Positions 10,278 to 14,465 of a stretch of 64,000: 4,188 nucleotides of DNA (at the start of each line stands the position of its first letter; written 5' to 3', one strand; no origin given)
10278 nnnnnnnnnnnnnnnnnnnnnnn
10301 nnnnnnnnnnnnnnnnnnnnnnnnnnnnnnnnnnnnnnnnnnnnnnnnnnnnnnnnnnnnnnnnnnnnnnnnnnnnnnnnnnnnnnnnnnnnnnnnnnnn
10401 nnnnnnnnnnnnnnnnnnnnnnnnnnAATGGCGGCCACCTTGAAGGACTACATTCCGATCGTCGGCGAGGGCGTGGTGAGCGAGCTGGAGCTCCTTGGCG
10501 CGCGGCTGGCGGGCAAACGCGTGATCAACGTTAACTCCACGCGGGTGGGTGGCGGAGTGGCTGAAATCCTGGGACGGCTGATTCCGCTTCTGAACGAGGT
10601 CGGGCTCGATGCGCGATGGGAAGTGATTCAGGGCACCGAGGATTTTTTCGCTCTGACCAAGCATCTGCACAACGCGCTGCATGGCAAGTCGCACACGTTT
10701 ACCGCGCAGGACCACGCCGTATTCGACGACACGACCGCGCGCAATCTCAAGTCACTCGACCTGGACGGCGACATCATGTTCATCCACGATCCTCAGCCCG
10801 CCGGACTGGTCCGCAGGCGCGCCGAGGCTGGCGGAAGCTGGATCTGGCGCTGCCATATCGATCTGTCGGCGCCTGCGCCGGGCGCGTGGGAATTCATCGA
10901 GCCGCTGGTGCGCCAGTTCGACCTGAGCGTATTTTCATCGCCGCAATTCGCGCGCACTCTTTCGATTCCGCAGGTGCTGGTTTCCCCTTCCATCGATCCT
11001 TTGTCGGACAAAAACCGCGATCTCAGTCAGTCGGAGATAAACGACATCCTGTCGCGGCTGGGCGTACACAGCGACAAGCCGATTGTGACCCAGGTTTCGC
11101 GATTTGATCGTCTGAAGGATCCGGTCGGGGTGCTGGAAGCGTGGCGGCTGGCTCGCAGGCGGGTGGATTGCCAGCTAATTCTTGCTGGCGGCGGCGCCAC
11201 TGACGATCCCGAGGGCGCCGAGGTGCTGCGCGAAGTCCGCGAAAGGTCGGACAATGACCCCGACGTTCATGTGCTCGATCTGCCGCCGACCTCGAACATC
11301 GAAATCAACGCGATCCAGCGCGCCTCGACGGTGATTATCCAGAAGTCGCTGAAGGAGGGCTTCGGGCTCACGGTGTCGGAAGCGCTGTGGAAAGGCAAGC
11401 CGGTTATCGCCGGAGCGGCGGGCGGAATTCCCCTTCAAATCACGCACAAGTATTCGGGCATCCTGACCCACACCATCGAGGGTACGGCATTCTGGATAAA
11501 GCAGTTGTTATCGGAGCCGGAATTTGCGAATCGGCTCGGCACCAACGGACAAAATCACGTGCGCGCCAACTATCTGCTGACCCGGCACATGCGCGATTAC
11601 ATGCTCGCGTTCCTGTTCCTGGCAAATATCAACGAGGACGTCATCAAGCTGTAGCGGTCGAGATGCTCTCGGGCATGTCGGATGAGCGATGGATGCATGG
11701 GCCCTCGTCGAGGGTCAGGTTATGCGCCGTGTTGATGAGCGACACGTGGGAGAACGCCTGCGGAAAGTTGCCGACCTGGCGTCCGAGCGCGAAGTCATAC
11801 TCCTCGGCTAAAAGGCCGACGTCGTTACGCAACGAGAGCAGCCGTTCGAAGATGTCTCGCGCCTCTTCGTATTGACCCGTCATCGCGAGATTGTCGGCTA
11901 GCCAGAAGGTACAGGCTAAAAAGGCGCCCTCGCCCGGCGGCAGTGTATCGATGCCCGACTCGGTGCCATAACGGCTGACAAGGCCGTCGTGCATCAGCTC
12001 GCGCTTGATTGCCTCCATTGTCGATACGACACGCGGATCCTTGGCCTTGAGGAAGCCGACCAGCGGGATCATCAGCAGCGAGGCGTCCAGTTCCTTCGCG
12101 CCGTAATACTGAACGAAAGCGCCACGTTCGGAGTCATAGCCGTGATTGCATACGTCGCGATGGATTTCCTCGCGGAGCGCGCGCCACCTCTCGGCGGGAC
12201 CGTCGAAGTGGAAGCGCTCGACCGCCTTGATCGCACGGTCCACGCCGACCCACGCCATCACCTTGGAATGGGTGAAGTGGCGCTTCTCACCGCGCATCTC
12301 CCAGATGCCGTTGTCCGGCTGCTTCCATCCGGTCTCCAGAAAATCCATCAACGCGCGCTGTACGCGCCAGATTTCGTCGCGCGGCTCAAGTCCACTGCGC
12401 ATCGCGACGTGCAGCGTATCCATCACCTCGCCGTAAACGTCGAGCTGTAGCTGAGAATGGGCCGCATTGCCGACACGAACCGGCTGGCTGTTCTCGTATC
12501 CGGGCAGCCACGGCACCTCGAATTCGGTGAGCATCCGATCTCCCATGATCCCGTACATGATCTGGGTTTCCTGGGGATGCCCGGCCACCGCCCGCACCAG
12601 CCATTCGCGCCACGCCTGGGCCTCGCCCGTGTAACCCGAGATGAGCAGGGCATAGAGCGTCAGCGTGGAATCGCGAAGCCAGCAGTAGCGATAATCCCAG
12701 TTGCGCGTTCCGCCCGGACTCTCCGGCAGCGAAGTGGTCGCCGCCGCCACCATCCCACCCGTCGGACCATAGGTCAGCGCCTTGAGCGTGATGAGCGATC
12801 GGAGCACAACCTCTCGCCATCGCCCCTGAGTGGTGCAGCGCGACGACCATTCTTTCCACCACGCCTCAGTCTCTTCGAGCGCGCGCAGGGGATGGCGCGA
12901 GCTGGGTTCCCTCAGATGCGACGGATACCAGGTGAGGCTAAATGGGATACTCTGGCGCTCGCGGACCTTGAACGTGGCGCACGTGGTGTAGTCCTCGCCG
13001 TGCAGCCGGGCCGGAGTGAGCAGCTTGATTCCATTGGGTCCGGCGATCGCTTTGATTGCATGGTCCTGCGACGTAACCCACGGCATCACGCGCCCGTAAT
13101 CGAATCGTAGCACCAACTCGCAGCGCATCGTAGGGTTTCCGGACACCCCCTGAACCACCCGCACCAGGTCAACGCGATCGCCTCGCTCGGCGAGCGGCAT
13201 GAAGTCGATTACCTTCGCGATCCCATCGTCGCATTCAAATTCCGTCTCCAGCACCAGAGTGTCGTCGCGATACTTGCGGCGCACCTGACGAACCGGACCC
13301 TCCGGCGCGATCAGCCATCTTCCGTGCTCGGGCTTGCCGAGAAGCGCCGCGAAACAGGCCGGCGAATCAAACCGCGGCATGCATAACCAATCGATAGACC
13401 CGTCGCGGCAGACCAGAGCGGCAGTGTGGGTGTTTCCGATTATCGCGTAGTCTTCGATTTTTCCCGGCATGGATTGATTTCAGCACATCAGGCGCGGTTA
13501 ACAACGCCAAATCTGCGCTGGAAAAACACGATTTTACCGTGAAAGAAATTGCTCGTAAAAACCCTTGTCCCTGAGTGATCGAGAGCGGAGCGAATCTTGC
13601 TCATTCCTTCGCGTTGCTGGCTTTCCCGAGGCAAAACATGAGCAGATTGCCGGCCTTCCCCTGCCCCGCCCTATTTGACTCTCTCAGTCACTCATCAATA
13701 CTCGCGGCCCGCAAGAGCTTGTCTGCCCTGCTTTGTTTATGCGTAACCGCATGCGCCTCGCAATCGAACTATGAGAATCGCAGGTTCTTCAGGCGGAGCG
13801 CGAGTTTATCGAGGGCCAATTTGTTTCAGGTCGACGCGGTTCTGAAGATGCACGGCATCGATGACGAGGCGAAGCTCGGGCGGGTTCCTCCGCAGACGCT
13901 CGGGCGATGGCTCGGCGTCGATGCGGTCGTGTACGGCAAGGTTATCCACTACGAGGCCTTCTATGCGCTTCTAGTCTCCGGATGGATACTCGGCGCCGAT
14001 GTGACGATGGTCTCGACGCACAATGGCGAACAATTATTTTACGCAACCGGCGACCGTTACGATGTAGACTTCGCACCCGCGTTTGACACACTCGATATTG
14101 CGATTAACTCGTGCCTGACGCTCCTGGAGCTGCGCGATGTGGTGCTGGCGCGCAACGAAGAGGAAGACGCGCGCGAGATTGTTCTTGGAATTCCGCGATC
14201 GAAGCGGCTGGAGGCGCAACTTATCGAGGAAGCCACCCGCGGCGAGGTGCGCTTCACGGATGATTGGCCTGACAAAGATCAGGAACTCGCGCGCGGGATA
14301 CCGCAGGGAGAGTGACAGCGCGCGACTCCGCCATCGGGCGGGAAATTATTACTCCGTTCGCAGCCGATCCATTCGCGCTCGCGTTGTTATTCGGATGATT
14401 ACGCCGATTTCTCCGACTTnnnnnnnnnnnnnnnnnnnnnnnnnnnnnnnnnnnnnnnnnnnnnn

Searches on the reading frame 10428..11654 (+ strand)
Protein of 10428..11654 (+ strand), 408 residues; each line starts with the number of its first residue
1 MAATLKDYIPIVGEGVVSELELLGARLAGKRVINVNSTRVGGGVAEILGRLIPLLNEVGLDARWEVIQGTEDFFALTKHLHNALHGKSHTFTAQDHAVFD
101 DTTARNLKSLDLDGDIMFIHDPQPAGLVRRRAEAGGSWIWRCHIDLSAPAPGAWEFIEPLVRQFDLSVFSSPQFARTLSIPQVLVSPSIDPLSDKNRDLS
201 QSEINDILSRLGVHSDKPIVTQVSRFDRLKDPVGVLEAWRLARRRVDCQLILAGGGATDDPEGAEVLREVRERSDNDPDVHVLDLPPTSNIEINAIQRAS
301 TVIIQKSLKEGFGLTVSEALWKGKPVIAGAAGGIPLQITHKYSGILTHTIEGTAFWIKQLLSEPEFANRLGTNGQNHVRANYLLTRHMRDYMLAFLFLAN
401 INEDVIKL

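Call 37: search_protein_families(library=pfam, proteins=[window:10428-11654:+], max_evalue=0.00001)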
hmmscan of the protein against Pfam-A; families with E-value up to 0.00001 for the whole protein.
window:10428-11654:+ (408 aa): 4 families
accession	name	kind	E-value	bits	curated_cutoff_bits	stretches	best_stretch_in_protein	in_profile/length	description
PF21269.3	TreT_GT1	-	1.6e-52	177.5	27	1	34-175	1-143/144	Trehalose synthase, N-terminal domain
PF00534.26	Glycos_transf_1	-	4e-20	72.5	26.4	1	210-376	8-171/172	Glycosyl transferases group 1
PF13692.12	Glyco_trans_1_4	-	8e-12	46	27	1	218-361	2-140/142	Glycosyl transferases group 1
PF20706.3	GT4-conflict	-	1.1e-06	28.4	26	1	228-341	210-323/385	Family 4 Glycosyltransferase in conflict systems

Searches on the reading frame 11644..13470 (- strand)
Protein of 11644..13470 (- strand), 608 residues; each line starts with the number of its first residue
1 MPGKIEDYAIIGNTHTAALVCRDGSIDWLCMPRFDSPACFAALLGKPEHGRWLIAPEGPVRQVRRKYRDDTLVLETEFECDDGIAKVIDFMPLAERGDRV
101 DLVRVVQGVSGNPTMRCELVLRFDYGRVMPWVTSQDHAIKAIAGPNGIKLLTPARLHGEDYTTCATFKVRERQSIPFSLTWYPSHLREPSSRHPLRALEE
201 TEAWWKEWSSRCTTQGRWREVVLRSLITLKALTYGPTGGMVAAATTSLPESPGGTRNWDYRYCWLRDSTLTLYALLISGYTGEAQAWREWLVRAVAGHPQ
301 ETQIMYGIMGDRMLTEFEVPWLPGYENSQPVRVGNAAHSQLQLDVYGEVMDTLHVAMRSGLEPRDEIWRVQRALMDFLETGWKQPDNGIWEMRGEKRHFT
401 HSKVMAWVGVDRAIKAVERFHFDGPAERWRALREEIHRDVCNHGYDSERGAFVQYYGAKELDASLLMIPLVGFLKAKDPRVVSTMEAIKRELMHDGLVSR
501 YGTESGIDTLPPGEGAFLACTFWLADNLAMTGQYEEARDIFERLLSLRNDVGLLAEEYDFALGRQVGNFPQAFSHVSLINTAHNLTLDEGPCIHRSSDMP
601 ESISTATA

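Call 9: search_protein_families(library=pfam, proteins=[window:11644-13470:-], max_evalue=0.01)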
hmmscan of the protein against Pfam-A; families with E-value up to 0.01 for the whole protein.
window:11644-13470:- (608 aa): 5 families
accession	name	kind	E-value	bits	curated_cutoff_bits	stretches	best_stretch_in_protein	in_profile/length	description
PF00723.27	Glyco_hydro_15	-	8.2e-92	308.8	22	1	219-582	4-426/427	Glycosyl hydrolases family 15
PF19291.4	TREH_N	-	2e-21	76.7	23.1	1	4-153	14-156/211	Trehalase-like, N-terminal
PF07719.23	TPR_2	-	0.0016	18.9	27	1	522-548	5-31/34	Tetratricopeptide repeat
PF07721.20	TPR_4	-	0.0068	17.4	27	0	519-543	2-26/26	Tetratricopeptide repeat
PF13424.12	TPR_12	-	0.0088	16.7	30.1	0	519-550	3-35/77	Tetratricopeptide repeat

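Call 11: search_protein_families(library=ncbifam, proteins=[window:11644-13470:-], max_evalue=0.001)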
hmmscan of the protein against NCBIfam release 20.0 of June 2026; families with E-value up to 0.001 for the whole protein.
window:11644-13470:- (608 aa): 3 families
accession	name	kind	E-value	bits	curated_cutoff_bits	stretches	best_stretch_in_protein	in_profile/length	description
NF041084.1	trehalase_H1_Arch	equivalog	2.9e-126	422.4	820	1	8-584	2-569/570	alpha,alpha-trehalase TreH1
NF041085.1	trehalase_H2_Arch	equivalog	4.2e-108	362.3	1000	1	7-585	2-576/579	alpha,alpha-trehalase TreH2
TIGR01577.1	oligosac_amyl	hypoth_equivalog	1.6e-17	63.3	820.7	1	220-578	256-606/616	oligosaccharide amylase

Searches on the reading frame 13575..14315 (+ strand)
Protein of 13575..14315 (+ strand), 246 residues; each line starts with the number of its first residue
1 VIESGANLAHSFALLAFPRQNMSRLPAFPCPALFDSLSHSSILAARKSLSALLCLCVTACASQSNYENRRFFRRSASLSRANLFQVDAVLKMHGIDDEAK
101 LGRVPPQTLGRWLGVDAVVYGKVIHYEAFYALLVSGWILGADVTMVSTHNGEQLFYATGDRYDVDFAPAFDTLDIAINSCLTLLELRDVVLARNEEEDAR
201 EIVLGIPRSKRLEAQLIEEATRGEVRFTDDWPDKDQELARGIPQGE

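Call 10: search_protein_families(library=pfam, proteins=[window:13575-14315:+], max_evalue=0.01)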
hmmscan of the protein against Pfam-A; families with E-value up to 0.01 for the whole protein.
window:13575-14315:+ (246 aa): 1 family
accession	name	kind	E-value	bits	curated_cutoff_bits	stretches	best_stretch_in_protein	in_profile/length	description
PF05643.16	GNA1162-like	-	3.5e-06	27.2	25.9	1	86-156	53-123/185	Putative lipoprotein GNA1162-like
